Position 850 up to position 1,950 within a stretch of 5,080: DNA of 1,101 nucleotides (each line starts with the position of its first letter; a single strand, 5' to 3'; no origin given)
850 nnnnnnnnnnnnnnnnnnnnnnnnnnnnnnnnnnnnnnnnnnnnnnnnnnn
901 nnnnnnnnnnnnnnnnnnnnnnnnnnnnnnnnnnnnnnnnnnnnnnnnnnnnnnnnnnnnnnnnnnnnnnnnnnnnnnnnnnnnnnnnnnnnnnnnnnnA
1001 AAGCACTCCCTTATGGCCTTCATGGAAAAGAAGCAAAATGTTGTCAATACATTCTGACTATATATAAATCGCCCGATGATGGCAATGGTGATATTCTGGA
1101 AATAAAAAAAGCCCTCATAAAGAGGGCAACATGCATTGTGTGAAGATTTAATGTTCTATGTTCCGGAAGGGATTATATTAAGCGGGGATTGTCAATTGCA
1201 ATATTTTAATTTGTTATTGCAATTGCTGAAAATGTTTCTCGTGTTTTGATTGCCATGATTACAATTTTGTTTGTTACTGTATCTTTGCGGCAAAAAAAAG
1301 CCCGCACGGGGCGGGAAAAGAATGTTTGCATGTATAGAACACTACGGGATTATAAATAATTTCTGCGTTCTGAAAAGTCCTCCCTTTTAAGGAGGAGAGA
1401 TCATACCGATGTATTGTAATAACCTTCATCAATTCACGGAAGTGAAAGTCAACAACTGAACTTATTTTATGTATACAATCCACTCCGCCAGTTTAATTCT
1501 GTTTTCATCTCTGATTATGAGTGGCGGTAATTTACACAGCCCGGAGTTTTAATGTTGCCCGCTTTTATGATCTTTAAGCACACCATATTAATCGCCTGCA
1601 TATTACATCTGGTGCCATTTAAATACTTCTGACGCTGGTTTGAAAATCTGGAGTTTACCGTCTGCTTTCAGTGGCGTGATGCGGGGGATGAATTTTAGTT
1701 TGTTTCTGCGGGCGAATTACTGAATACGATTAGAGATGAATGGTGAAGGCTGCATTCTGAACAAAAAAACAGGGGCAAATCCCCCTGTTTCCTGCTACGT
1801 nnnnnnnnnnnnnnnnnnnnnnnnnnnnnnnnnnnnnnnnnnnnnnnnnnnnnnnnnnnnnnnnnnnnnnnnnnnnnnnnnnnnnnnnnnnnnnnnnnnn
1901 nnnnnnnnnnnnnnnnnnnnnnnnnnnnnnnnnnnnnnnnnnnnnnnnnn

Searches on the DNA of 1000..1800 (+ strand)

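Call 3: search_dna_similar(query=window:1000-1800:+, collection=ecoli_genomes, mode=near, max_rows=30)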
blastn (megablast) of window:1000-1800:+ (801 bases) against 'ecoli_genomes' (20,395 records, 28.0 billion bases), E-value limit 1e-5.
Records with a match: 72; places in all: 73; records where one place covers at least 80% of the query: 67.
Genomes with a match: 72 of 5426; with a place that covers at least 80% of the query: 67. Places per genome that has any: lowest 1, median 1, highest 2. On chromosomes: 73 places; on plasmids: 0.
Best place of each record, by identity: >=99% 10; 90-95% 57; 80-90% 5.
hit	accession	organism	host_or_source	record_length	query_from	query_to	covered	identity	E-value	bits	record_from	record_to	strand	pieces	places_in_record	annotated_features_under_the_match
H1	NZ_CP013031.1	Escherichia coli strain H1827/12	Homo sapiens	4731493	1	801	100%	100.0%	0e+0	1480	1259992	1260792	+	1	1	none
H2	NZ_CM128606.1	Escherichia coli strain E100341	Homo sapiens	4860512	1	801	100%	100.0%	0e+0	1480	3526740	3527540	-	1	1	none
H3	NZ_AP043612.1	Escherichia coli strain AST19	Homo sapiens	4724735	1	801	100%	100.0%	0e+0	1480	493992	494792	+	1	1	none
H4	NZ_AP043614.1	Escherichia coli strain AST205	Homo sapiens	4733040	1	801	100%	100.0%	0e+0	1480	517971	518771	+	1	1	none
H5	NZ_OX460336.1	Escherichia coli strain EC0026B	Derived from parental isolate EC0026B ...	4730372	1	801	100%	100.0%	0e+0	1480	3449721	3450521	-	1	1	none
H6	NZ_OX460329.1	Escherichia coli strain EC0026B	Derived from parental isolate EC0026B ...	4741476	1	801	100%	100.0%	0e+0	1480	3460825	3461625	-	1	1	none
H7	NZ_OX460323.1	Escherichia coli strain EC0026B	Derived from parental isolate EC0026B ...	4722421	1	801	100%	100.0%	0e+0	1480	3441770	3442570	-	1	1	none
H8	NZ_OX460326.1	Escherichia coli strain EC0026B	Derived from parental isolate EC0026B ...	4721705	1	801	100%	100.0%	0e+0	1480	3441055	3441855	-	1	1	none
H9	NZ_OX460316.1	Escherichia coli strain EC0026B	Derived from parental isolate EC0026B ...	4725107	1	801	100%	100.0%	0e+0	1480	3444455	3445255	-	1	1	none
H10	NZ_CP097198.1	Escherichia coli strain 2-1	pig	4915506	1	801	100%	99.9%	0e+0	1474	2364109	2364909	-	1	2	hypothetical protein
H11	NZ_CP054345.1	Escherichia coli strain SCU-176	Homo sapiens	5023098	1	801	100%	94.5%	0e+0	1234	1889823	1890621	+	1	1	hypothetical protein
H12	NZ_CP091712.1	Escherichia coli strain KFu014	river water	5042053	1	801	100%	94.5%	0e+0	1234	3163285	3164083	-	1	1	hypothetical protein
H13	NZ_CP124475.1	Escherichia coli strain AVS0969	wastewater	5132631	1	801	100%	94.5%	0e+0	1234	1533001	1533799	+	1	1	hypothetical protein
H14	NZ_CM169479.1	Escherichia coli strain EC22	Homo sapiens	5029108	1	801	100%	94.5%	0e+0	1234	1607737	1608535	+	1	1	hypothetical protein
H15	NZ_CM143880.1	Escherichia coli strain E07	Homo sapiens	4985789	1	801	100%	94.5%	0e+0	1234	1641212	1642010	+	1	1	hypothetical protein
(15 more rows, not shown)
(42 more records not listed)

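Call 6: get_annotated_region(hit=H1, flank=12000)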
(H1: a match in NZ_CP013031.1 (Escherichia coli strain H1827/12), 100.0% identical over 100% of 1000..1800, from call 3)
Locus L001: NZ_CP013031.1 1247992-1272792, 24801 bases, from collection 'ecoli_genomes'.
description: Escherichia coli strain H1827/12 chromosome, complete genome
organism: Escherichia coli strain H1827/12 (NCBI taxid 562)
replicon: chromosome; assembly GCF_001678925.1
host: Homo sapiens; source: blood; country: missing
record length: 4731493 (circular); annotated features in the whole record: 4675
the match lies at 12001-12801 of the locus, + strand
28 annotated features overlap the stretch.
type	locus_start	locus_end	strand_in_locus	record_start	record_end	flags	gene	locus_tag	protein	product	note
CDS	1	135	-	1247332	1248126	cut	ybaP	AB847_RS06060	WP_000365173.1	TraB/GumN family protein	-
CDS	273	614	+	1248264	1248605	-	ybaQ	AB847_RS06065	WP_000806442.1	HigA family addiction module antitoxin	-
CDS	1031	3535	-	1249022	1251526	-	copA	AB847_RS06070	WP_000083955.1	copper-exporting P-type ATPase CopA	-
CDS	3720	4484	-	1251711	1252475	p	-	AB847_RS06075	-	DNA-methyltransferase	internal stop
CDS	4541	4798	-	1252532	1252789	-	-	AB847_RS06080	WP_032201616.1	ogr/Delta-like zinc finger family protein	-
CDS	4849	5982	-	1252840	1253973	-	-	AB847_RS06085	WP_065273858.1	phage late control D family protein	-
CDS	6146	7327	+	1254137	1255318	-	-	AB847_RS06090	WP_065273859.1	phage tail sheath family protein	-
CDS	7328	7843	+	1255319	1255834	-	-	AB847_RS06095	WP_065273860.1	phage major tail tube protein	-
CDS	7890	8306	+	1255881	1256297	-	-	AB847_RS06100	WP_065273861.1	phage tail protein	-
CDS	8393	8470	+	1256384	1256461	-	-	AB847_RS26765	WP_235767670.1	GpE family phage tail protein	-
CDS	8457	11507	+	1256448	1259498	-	-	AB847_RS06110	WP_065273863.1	phage tail tape measure protein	-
CDS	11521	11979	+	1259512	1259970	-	-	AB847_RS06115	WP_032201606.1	phage tail protein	-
CDS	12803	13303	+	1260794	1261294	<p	-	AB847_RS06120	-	oxidoreductase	incomplete; partial in the middle of a contig; missing N-terminus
CDS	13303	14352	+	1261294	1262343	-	-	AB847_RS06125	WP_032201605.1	phage portal protein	-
CDS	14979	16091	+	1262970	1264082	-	-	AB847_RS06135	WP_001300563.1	IS4-like element IS421 family transposase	-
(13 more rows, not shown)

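Call 7: get_annotated_region(hit=H11, flank=12000)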
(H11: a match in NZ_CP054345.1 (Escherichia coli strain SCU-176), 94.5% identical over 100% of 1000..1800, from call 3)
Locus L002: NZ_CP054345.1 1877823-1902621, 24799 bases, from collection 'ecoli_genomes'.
description: Escherichia coli strain SCU-176 chromosome, complete genome
organism: Escherichia coli strain SCU-176 (NCBI taxid 562)
replicon: chromosome; assembly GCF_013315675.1
host: Homo sapiens; source: rectal swab from healthy college student; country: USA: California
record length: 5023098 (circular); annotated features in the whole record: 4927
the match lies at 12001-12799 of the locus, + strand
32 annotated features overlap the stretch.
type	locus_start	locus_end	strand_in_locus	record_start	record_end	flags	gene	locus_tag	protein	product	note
CDS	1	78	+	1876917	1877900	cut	pheS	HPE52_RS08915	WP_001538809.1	phenylalanine--tRNA ligase subunit alpha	-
CDS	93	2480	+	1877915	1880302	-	pheT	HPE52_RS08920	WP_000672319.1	phenylalanine--tRNA ligase subunit beta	-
CDS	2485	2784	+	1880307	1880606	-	ihfA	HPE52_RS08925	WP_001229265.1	integration host factor subunit alpha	-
CDS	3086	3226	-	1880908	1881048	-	-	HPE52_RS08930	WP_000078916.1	Hok/Gef family protein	-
CDS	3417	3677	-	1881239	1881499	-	-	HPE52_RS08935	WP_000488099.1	ogr/Delta-like zinc finger family protein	-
CDS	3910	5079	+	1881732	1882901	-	-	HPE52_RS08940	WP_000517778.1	DUF3800 domain-containing protein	-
CDS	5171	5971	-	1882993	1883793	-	-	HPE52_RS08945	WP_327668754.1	contractile injection system protein, VgrG/Pvc8 family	-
CDS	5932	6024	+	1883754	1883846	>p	-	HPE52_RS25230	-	hypothetical protein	incomplete; partial in the middle of a contig; missing C-terminus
CDS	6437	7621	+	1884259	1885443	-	-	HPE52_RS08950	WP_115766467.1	phage tail sheath subtilisin-like domain-containing protein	-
CDS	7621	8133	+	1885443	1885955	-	-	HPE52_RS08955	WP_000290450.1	phage major tail tube protein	-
CDS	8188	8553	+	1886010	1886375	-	-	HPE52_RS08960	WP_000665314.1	tail protein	-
CDS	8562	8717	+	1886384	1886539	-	-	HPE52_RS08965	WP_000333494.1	GpE family phage tail protein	-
CDS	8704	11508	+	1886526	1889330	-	-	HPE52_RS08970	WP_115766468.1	phage tail tape measure protein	-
CDS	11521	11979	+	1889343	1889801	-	-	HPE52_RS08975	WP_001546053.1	phage tail protein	-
CDS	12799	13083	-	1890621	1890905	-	-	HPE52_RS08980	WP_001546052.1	hypothetical protein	-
CDS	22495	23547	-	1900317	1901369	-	-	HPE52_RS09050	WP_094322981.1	phage major capsid protein, P2 family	-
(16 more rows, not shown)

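Call 8: search_dna_similar(query=window:1013-1640:+, collection=phages, mode=distant, max_rows=40)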
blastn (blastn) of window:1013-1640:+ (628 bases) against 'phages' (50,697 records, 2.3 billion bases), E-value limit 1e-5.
Records with a match: 4; places in all: 4; records where one place covers at least 80% of the query: 0.
Best place of each record, by identity: 80-90% 2; 60-80% 2.
By first word of the organism name: Peduovirus 2; Shigella 2.
By host as written in the record: - 2; Shigella flexneri serotype 4a 2.
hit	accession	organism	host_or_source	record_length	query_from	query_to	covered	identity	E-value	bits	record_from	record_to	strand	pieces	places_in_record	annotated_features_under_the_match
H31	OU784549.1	Peduovirus P2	-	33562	534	620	14%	80.7%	3e-12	80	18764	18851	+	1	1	hypothetical protein (x2)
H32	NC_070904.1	Peduovirus P2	-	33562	534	620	14%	80.7%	3e-12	80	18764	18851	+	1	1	tail fiber protein | tail fiber assembly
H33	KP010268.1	Shigella phage SfMu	Shigella flexneri serotype 4a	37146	534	620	14%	78.4%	1e-9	71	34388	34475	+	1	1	tail fiber protein | tail fiber assembly protein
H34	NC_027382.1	Shigella phage SfMu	Shigella flexneri serotype 4a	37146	534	620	14%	78.4%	1e-9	71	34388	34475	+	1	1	tail fiber protein | tail fiber assembly protein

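Call 9: search_dna_similar(query=window:1013-1640:+, collection=ecoli_genomes, mode=distant, max_rows=40, rows=spread)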
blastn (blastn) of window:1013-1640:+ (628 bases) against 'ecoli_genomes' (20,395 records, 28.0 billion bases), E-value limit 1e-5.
Records with a match: 823; places in all: 1094; records where one place covers at least 80% of the query: 69.
Genomes with a match: 809 of 5426; with a place that covers at least 80% of the query: 69. Places per genome that has any: lowest 1, median 1, highest 4. On chromosomes: 1039 places; on plasmids: 55.
Best place of each record, by identity: >=99% 10; 90-95% 57; 80-90% 298; 60-80% 458.
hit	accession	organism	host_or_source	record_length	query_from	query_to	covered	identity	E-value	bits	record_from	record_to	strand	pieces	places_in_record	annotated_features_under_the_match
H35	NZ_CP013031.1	Escherichia coli strain H1827/12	Homo sapiens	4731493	1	628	100%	100.0%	0e+0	1133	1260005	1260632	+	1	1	none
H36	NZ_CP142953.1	Escherichia coli strain EC190759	Homo sapiens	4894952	1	628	100%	92.8%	0e+0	923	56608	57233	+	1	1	none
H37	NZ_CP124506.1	Escherichia coli strain AVS0750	wastewater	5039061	1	628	100%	92.4%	0e+0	906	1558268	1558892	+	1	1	none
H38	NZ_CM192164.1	Escherichia coli strain CMZE065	Homo sapiens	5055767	1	628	100%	92.4%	0e+0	906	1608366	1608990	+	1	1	none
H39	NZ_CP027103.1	Escherichia coli strain RM14723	dog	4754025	534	620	14%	80.7%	3e-11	80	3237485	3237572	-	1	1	phage tail protein | tail fiber assembly protein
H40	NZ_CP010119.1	Escherichia coli strain C3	cow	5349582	534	620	14%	80.7%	3e-11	80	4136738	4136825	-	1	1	tail fiber protein | tail fiber assembly protein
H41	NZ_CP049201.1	Escherichia coli strain PapRG-04-4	Papio papio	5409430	534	620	14%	80.7%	3e-11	80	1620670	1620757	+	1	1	phage tail protein | tail fiber assembly protein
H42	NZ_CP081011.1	Escherichia coli strain 25POL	LAB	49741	534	620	14%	80.7%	3e-11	80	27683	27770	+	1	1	tail fiber protein | tail fiber assembly protein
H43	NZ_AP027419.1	Escherichia coli strain EC476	Sus scrofa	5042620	534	620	14%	80.7%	3e-11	80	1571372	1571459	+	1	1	phage tail protein | tail fiber assembly protein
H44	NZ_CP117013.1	Escherichia coli strain MLI114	Homo sapiens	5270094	534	620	14%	80.7%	3e-11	80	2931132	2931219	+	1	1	prophage tail fiber N-terminal domain-containing protein | tail fiber assembly protein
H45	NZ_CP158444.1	Escherichia coli strain ATCC 25922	Homo sapiens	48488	534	620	14%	80.7%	3e-11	80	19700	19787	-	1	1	tail fiber protein | tail fiber assembly protein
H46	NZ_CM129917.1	Escherichia coli strain CPEC80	canine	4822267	534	620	14%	80.7%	3e-11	80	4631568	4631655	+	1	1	phage tail fiber protein | tail fiber assembly protein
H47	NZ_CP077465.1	Escherichia coli O111:H8 strain 8E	Homo sapiens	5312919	534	620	14%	80.7%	3e-11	80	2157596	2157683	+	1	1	phage tail protein | tail fiber assembly protein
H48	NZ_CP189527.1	Escherichia coli strain N385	Homo sapiens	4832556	534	620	14%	80.7%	3e-11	80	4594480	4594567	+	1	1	phage tail fiber protein | tail fiber assembly protein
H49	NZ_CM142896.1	Escherichia coli strain 2196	Homo sapiens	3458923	534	620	14%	80.7%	3e-11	80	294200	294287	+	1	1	phage tail fiber protein | tail fiber assembly protein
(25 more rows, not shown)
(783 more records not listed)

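Call 10: get_annotated_region(hit=H32, flank=600)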
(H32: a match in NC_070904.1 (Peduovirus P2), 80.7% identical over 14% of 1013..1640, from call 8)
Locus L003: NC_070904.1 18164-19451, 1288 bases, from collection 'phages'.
description: Escherichia virus P2 genome assembly, chromosome: 1.
organism: Peduovirus P2 (NCBI taxid 10679)
taxonomy: Viruses; Duplodnaviria; Heunggongvirae; Uroviricota; Caudoviricetes; Peduoviridae; Peduovirus
host: -; source: -; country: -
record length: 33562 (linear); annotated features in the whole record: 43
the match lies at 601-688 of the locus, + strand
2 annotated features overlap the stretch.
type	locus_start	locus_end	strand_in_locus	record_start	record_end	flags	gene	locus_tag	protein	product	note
CDS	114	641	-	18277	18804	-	-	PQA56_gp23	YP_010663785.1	tail fiber assembly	label:P2SIAC10_00023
CDS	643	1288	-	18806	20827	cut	-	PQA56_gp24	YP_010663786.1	tail fiber protein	label:P2SIAC10_00024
